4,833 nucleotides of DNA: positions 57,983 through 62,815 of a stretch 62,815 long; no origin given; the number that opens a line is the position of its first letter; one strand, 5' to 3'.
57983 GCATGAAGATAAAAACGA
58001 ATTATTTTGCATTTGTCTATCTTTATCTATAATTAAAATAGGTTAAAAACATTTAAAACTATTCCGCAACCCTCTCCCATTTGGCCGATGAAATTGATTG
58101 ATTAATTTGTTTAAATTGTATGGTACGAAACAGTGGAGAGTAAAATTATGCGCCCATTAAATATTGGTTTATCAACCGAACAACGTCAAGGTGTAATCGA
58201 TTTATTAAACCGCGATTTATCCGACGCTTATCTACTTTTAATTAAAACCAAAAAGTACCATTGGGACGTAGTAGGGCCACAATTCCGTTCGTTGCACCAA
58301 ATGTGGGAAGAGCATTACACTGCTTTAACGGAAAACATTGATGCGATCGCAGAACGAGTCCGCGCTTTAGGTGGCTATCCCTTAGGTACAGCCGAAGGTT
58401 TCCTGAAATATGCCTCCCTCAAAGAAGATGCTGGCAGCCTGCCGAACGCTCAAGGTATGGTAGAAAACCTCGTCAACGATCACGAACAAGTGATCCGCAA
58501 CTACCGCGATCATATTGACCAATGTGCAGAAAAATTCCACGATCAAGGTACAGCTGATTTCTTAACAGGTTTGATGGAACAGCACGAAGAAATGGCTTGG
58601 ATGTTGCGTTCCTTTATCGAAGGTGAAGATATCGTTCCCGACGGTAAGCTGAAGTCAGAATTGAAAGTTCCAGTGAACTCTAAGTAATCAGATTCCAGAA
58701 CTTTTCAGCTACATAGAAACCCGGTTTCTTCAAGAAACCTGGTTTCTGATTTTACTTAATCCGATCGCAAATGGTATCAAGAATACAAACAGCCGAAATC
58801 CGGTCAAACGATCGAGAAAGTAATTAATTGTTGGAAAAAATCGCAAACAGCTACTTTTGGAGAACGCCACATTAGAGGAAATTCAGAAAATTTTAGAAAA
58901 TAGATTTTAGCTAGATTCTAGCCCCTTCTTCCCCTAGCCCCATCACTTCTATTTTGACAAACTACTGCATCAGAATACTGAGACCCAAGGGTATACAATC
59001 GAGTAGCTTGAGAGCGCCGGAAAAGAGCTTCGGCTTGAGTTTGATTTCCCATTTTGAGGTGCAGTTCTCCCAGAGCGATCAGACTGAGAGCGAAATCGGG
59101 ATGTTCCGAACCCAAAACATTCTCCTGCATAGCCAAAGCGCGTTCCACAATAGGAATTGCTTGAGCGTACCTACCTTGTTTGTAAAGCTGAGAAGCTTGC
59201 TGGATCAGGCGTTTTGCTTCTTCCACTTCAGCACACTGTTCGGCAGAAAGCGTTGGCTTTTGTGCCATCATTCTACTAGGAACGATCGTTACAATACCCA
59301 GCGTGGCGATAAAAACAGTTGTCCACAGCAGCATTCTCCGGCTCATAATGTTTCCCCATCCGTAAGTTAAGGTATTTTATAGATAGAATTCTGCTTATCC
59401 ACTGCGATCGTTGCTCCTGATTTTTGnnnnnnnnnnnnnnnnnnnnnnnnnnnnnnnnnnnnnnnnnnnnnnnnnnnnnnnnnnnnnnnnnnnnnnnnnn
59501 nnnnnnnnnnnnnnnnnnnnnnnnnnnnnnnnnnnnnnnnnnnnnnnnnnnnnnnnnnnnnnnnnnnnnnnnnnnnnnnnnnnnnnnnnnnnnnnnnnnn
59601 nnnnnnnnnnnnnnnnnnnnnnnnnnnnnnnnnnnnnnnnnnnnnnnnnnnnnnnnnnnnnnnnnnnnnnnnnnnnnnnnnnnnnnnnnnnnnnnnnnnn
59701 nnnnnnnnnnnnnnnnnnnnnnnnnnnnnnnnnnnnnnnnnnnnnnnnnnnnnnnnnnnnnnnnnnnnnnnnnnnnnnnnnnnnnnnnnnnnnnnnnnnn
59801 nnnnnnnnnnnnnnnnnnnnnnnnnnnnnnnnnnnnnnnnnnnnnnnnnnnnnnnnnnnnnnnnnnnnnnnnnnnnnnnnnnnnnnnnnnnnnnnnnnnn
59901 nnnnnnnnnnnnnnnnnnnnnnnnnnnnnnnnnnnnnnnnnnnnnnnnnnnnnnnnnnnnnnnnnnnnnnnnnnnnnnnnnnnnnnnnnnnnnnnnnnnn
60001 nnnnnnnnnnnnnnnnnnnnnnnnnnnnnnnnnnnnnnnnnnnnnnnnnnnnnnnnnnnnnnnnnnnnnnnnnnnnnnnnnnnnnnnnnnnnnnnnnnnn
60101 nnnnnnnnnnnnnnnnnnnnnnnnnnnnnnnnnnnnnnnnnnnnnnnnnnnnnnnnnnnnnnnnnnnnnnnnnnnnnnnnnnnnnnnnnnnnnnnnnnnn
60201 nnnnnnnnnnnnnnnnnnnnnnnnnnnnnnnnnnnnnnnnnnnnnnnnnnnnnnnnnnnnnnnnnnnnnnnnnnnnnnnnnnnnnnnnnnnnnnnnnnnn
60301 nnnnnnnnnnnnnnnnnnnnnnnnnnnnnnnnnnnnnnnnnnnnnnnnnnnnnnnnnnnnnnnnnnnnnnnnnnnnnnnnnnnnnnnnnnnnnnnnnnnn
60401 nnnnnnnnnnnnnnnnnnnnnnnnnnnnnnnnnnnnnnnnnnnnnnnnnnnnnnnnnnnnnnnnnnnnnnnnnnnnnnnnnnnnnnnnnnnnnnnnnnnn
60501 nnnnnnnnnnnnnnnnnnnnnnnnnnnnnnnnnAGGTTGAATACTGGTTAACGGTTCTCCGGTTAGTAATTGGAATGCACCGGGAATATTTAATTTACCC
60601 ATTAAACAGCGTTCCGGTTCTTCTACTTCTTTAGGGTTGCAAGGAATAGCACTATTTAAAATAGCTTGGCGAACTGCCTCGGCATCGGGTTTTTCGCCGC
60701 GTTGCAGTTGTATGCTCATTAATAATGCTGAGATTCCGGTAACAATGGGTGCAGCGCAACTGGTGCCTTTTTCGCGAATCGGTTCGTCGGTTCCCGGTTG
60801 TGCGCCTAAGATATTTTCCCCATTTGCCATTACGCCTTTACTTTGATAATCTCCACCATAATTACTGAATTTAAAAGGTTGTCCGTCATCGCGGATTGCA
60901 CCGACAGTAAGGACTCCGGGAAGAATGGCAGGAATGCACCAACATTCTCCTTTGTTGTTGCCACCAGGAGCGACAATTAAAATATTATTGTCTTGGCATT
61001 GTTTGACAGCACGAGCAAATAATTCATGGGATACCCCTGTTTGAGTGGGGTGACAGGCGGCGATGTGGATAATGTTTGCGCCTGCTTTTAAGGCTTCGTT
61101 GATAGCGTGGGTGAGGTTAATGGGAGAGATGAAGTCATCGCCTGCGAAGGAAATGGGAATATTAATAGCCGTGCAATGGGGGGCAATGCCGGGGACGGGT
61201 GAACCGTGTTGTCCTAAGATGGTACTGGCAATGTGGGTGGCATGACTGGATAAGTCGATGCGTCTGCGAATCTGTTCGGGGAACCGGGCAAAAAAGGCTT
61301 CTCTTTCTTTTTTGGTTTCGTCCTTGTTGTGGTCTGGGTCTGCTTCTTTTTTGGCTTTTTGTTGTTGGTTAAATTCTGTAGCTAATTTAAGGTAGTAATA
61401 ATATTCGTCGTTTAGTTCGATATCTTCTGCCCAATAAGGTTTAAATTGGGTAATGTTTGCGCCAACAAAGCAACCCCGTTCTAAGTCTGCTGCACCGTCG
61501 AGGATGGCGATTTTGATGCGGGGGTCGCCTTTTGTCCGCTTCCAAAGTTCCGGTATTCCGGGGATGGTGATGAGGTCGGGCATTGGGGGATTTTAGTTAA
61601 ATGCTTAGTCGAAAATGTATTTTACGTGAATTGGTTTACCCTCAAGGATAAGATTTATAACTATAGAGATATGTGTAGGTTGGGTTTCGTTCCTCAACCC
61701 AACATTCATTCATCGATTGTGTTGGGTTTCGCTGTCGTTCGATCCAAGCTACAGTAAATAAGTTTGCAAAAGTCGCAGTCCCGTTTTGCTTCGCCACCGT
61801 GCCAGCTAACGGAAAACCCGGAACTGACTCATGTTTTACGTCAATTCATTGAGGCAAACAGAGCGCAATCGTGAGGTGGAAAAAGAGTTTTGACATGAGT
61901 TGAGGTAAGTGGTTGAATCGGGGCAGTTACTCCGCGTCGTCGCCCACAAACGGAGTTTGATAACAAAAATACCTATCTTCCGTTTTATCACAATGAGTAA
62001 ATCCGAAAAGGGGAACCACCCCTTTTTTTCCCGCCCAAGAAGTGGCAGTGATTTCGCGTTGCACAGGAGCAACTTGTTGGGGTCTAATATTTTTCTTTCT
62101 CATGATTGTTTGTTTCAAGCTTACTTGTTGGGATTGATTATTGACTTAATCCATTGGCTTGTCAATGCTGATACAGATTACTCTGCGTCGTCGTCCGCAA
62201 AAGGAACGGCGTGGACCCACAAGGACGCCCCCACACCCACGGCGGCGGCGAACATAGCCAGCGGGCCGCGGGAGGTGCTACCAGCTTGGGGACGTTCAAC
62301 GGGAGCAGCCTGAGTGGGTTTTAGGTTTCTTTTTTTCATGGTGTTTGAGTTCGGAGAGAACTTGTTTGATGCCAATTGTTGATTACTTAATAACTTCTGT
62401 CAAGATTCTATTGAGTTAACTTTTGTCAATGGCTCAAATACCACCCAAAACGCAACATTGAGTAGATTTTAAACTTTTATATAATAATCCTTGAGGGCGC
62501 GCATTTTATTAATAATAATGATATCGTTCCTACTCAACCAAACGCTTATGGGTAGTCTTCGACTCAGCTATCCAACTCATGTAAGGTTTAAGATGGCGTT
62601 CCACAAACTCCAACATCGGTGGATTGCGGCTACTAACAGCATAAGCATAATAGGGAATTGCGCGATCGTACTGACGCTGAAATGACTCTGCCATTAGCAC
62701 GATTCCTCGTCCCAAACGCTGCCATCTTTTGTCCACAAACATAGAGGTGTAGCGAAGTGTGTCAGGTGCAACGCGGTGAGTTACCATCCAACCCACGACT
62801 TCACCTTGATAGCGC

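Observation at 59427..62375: Anacyclamide-type cyanobactin locus fragment: PatA/AcyA protease preceded by two precursor genes with unreported-looking cores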

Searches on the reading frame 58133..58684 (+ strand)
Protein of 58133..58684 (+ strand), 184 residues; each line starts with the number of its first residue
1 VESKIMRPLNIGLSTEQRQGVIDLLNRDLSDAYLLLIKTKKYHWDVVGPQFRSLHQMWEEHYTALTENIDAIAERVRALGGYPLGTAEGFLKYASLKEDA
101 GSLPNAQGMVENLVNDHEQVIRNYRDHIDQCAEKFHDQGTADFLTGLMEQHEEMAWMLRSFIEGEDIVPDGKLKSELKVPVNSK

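Call 17: search_protein_families(library=ncbifam, proteins=[window:58133-58684:+], max_evalue=0.01)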
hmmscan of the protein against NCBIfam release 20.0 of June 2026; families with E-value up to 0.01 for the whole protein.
window:58133-58684:+ (184 aa): 3 families
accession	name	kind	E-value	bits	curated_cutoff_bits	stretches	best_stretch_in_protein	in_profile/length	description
NF041388.1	DNAstvprot_Halo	equivalog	1.2e-28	100.1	170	1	10-166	13-168/171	DNA starvation/stationary phase protection protein DpsA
NF006975.0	PRK09448.1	equivalog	2.7e-26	92.6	114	1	11-163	19-167/168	DNA starvation/stationary phase protection protein Dps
NF052461.1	DNAProtecDpsACyan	equivalog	7.8e-17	61.5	300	1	10-164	17-170/176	DNA starvation/stress protection protein DpsA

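Call 18: search_protein_families(library=pfam, proteins=[window:58133-58684:+], max_evalue=0.01)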
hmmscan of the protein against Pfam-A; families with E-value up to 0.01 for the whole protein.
window:58133-58684:+ (184 aa): 1 family
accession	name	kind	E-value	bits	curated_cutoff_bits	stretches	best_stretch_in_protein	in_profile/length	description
PF00210.30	Ferritin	-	7e-32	110.7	24.5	1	22-163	1-137/142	Ferritin-like domain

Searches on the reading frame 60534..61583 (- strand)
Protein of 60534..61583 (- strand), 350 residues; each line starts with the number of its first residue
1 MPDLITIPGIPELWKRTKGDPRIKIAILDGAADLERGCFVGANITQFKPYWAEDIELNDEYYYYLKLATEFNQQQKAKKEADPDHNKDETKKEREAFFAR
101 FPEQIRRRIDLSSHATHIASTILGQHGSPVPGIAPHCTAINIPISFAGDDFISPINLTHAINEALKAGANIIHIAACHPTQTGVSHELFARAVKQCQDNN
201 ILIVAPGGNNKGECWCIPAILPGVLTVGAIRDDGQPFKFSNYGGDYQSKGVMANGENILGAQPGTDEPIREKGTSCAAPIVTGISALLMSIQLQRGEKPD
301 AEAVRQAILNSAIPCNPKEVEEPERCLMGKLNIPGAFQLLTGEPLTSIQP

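Call 66: predict_structure(alignment_id=A1)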
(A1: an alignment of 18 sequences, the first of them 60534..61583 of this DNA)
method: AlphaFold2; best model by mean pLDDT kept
length: 350 residues; sequences in the alignment: 18
mean_pLDDT: 40.3   pTM: 0.34
mean pLDDT of the five models: 40.3, 39.5, 38.2, 37.0, 36.4
residues with pLDDT >= 90: 0; 70-90: 34; 50-70: 32; < 50: 284
segments of 3 or more residues with pLDDT < 50: 1-57, 111-281, 290-296, 309-350
pLDDT, mean of each block of 10 residues (from residue 1): 34 41 31 32 34 43 66 75 75 84 64 35 27 27 25 31 37 29 36 40 30 31 29 30 29 39 29 33 50 47 51 38 32 42 37
secondary structure, 60 per line:
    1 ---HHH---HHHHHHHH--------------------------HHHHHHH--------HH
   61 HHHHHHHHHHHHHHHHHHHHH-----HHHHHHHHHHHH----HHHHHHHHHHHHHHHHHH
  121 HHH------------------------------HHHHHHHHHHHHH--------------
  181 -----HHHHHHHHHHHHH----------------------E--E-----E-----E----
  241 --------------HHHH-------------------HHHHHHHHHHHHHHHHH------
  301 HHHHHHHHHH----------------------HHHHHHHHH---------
elements in order: H10-17 H44-50 H59-81 H87-98 H103-123 H154-166 H186-198 H255-258 H278-294 H301-310 H333-341

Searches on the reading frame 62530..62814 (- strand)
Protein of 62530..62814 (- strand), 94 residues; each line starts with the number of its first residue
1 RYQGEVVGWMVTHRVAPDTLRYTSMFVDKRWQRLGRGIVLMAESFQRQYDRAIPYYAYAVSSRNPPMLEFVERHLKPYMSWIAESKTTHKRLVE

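Call 3: search_protein_families(library=ncbifam, proteins=[window:62530-62814:-], max_evalue=0.1)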
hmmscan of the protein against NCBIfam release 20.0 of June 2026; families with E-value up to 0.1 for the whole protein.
window:62530-62814:- (94 aa): 1 family
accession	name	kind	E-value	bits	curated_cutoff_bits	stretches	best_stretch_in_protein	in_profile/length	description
NF007245.0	PRK09689.1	subfamily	0.027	14.3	88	1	17-34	32-49/56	NinE family protein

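Call 4: search_protein_families(library=pfam, proteins=[window:62530-62814:-], max_evalue=0.1)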
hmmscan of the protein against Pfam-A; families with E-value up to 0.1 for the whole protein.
window:62530-62814:- (94 aa): 3 families
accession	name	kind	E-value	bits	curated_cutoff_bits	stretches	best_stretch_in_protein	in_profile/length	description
PF13508.13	Acetyltransf_7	-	0.0012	19.6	27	1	3-48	11-56/84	Acetyltransferase (GNAT) domain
PF00583.31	Acetyltransf_1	-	0.0013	19.5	20.7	1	2-73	40-113/116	Acetyltransferase (GNAT) family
PF13673.13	Acetyltransf_10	-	0.071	13.5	23.6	1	3-47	39-79/128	Acetyltransferase (GNAT) domain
